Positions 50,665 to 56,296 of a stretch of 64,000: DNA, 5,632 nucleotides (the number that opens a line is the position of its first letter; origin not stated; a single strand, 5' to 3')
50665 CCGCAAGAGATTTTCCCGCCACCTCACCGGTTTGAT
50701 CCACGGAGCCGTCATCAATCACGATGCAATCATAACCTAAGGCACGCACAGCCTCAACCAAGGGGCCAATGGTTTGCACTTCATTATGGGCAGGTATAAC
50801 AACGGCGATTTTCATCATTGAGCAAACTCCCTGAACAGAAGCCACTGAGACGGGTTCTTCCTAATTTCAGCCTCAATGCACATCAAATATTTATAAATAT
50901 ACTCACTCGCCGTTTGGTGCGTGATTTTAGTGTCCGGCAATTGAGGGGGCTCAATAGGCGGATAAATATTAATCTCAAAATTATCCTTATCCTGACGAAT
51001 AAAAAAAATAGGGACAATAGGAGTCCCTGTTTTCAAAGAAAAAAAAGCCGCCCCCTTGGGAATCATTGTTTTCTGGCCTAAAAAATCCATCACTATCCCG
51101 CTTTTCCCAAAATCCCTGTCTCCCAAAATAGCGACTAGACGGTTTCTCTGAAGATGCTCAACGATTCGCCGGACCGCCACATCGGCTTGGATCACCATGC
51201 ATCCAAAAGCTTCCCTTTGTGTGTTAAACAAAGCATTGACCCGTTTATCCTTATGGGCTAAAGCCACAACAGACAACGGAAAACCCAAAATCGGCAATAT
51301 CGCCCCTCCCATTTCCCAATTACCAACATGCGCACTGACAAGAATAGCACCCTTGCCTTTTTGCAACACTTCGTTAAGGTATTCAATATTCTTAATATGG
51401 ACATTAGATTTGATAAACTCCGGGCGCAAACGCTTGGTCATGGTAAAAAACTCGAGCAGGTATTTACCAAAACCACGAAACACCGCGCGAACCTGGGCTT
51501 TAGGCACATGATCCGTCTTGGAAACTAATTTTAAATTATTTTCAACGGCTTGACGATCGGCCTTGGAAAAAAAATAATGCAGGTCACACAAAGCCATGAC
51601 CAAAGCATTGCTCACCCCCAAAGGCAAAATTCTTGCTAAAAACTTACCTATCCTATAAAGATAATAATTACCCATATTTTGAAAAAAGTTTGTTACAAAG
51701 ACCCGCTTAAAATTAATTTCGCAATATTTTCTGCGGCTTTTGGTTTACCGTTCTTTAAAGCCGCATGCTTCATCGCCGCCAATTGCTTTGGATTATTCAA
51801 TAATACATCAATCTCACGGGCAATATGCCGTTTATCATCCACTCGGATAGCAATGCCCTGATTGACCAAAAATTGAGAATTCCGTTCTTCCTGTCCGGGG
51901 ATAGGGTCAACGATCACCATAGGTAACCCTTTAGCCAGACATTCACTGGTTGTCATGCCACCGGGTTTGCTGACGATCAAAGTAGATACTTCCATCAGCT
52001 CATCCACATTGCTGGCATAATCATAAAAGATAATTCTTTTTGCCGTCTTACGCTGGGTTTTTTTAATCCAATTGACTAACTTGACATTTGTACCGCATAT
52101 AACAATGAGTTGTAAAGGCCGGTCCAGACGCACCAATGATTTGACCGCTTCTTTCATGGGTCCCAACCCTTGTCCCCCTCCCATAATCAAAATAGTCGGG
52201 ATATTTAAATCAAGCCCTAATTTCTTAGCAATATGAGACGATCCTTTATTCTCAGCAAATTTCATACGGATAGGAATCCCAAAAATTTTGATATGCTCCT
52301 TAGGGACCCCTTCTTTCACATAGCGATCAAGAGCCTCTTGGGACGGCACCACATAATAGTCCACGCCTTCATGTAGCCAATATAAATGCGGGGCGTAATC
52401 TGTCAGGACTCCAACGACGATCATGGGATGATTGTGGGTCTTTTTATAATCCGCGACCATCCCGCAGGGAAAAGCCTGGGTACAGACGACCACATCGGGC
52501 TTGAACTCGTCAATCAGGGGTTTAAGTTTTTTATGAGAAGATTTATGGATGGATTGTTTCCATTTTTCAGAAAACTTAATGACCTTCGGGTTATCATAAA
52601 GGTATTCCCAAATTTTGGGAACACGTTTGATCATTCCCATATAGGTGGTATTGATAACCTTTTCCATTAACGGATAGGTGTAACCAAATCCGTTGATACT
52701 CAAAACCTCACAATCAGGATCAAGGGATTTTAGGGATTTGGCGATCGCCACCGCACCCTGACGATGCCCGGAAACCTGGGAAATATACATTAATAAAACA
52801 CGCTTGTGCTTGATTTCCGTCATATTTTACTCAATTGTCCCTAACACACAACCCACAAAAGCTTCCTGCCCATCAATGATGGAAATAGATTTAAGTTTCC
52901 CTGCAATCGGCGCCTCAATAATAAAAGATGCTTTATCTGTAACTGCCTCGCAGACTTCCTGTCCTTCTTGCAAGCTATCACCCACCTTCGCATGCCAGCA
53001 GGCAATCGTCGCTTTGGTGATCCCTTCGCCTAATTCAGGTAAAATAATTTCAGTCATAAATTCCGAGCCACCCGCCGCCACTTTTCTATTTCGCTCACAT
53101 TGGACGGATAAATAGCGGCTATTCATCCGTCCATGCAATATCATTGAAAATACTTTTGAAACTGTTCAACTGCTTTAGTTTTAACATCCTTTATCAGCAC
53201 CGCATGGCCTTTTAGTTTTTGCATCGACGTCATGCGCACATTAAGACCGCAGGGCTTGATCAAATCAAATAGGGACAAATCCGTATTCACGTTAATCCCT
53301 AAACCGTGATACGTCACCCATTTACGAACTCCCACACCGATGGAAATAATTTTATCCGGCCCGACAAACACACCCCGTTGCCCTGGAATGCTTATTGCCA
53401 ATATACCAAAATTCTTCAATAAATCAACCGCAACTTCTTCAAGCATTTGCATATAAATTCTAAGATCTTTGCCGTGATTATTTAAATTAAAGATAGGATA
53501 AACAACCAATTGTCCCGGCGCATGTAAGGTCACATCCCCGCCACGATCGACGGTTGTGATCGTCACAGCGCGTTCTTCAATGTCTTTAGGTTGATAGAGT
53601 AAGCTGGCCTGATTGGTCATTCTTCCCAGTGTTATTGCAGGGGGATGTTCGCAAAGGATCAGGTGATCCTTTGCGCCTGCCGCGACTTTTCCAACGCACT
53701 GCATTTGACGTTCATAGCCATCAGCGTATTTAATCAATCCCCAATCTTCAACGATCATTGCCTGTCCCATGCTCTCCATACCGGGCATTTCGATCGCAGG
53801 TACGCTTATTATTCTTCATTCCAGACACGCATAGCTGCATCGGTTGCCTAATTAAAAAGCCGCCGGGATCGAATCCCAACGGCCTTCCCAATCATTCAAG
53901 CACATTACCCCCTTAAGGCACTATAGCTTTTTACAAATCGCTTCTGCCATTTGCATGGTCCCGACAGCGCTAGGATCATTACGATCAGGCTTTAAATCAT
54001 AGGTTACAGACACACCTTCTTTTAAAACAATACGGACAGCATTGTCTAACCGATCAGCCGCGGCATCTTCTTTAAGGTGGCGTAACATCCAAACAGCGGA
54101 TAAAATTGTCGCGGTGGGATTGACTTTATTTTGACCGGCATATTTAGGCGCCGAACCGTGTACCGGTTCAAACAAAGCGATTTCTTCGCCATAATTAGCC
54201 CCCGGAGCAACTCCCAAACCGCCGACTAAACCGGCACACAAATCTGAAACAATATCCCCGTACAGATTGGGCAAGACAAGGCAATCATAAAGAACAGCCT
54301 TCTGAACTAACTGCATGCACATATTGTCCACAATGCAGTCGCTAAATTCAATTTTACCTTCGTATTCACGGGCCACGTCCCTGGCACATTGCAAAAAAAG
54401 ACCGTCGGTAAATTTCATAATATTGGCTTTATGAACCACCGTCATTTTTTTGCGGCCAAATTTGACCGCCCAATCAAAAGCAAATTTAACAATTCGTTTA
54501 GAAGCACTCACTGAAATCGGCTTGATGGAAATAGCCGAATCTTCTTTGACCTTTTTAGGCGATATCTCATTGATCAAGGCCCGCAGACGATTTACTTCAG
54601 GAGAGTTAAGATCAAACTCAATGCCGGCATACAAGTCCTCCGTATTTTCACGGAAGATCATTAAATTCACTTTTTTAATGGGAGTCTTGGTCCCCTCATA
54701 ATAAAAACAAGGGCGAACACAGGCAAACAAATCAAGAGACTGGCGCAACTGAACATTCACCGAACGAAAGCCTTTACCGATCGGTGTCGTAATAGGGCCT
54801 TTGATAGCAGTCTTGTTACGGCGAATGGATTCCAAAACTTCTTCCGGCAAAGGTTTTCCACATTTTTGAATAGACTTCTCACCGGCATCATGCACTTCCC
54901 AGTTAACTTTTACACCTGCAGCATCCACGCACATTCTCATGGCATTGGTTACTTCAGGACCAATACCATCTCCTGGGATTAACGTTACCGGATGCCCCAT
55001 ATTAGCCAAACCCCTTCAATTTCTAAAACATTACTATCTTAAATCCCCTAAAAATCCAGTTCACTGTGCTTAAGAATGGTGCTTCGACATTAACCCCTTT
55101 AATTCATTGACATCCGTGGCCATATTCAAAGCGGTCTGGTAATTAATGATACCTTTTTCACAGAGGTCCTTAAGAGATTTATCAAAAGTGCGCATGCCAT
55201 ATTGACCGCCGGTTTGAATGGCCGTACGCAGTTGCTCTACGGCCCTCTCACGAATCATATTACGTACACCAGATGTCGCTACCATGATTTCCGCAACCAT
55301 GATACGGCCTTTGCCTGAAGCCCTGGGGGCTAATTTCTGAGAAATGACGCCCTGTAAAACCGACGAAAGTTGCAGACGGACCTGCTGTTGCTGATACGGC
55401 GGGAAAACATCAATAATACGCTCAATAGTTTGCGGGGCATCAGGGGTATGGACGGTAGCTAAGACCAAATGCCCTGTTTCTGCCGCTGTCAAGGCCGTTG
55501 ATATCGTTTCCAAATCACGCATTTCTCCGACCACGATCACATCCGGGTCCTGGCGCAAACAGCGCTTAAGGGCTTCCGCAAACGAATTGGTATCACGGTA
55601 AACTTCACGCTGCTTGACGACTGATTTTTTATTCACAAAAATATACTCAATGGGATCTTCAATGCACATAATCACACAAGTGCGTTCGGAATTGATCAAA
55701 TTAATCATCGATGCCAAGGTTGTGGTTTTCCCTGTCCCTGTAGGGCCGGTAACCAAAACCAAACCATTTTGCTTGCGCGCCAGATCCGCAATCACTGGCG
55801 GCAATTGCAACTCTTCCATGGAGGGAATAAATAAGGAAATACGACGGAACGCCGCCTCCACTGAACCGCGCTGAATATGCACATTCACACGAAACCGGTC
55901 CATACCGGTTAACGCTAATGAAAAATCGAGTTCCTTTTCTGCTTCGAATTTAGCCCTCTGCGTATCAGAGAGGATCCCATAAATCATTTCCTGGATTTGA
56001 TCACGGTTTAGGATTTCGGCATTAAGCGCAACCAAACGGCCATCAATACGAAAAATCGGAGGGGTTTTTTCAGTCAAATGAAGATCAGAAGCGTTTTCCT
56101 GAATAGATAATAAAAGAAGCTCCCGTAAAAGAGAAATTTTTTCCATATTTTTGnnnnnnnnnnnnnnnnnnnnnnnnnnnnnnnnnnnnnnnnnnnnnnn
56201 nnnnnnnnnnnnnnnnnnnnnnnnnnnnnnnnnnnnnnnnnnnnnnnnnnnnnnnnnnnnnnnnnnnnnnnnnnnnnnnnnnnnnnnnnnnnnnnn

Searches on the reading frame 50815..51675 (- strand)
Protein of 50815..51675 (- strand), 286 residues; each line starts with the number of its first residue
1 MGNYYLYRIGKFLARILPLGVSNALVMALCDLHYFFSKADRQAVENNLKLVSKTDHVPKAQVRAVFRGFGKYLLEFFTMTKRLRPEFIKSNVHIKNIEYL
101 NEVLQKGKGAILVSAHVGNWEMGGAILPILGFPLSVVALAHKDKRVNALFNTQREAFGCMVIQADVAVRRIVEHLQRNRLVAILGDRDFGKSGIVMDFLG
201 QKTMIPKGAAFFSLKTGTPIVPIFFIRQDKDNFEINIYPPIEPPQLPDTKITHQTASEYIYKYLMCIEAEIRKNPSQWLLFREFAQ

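Call 75: search_protein_families(library=pfam, proteins=[window:50815-51675:-], max_evalue=0.0001)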
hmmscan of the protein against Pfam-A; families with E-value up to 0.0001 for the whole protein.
window:50815-51675:- (286 aa): 1 family
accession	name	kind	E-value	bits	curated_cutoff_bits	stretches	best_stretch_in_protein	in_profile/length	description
PF03279.18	Lip_A_acyltrans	-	3e-44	151.8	22.3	1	5-282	17-290/295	Bacterial lipid A biosynthesis acyltransferase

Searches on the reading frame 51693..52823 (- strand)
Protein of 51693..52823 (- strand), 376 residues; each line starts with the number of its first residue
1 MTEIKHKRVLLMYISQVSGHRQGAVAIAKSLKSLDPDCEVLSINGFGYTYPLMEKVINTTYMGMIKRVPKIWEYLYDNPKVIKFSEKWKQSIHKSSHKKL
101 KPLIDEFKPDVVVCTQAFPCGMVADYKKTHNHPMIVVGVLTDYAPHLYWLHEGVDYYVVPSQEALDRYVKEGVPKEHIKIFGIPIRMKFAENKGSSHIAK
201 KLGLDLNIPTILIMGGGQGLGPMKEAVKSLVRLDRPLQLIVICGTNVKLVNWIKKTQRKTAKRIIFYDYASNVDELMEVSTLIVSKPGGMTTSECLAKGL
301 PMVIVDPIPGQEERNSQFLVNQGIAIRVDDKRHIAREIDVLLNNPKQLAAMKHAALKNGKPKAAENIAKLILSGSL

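Call 13: search_protein_families(library=pfam, proteins=[window:51693-52823:-], max_evalue=0.0001)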
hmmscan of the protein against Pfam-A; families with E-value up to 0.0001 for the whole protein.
window:51693-52823:- (376 aa): 5 families
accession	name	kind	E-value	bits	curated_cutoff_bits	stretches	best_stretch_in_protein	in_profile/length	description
PF06925.17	MGDG_synth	-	1.5e-29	103.7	25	1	20-185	1-169/169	Monogalactosyldiacylglycerol (MGDG) synthase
PF04101.22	Glyco_tran_28_C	-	5.5e-17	62.7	22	1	210-366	1-165/166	Glycosyltransferase family 28 C-terminal domain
PF00534.26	Glycos_transf_1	-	2.7e-10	40.5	26.4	1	224-355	34-169/172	Glycosyl transferases group 1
PF13439.12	Glyco_transf_4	-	1.7e-05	25.3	28.5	1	88-180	52-161/170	Glycosyltransferase Family 4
PF02350.25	Epimerase_2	-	1.7e-05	24.3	30.6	1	156-371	125-346/347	UDP-N-acetylglucosamine 2-epimerase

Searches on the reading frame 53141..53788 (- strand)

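Call 75: search_protein_families(library=pfam, proteins=[window:53141-53788:-], max_evalue=0.0001)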
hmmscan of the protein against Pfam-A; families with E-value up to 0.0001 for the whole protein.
window:53141-53788:- (215 aa): 1 family
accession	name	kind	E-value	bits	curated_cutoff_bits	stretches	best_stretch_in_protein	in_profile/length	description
PF21948.1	LplA-B_cat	-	4e-37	128.6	27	1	35-211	16-200/200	Lipoyl protein ligase A/B catalytic domain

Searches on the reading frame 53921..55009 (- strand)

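Call 75: search_protein_families(library=pfam, proteins=[window:53921-55009:-], max_evalue=0.0001)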
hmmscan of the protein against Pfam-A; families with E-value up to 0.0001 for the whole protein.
window:53921-55009:- (362 aa): 1 family
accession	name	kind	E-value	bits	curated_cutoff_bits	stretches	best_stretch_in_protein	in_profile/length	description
PF00180.25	Iso_dh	-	5.3e-100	335.5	27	1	8-358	2-348/348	Isocitrate/isopropylmalate dehydrogenase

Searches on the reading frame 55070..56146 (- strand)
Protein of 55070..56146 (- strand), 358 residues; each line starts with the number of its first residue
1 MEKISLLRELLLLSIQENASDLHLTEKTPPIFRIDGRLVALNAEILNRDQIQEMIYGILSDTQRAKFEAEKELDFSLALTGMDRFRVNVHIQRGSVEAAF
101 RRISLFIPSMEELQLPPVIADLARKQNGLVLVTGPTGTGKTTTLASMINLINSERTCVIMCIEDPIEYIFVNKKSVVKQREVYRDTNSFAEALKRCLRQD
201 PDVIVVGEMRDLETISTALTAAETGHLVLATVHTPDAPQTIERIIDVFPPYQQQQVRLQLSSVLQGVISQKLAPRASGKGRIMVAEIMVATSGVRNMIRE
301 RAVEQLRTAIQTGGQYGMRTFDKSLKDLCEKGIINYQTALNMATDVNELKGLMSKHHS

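Call 75: search_protein_families(library=pfam, proteins=[window:55070-56146:-], max_evalue=0.0001)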
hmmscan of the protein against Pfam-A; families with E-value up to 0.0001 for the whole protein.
window:55070-56146:- (358 aa): 5 families
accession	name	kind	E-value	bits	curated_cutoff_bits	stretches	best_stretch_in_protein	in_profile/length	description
PF00437.27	T2SSE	-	2.2e-46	158.7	24.9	1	8-304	13-303/370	Type II/IV secretion system protein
PF13401.12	AAA_22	-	3e-06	28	27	1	125-188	3-56/130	AAA domain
PF12775.13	AAA_7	-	4e-05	23.7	25.8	0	104-159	11-65/181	P-loop containing dynein motor region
PF13604.12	AAA_30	-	5.3e-05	23.5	27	0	119-159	10-50/191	AAA domain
PF13191.12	AAA_16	-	5.9e-05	24.1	32.6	0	122-229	19-136/167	AAA ATPase domain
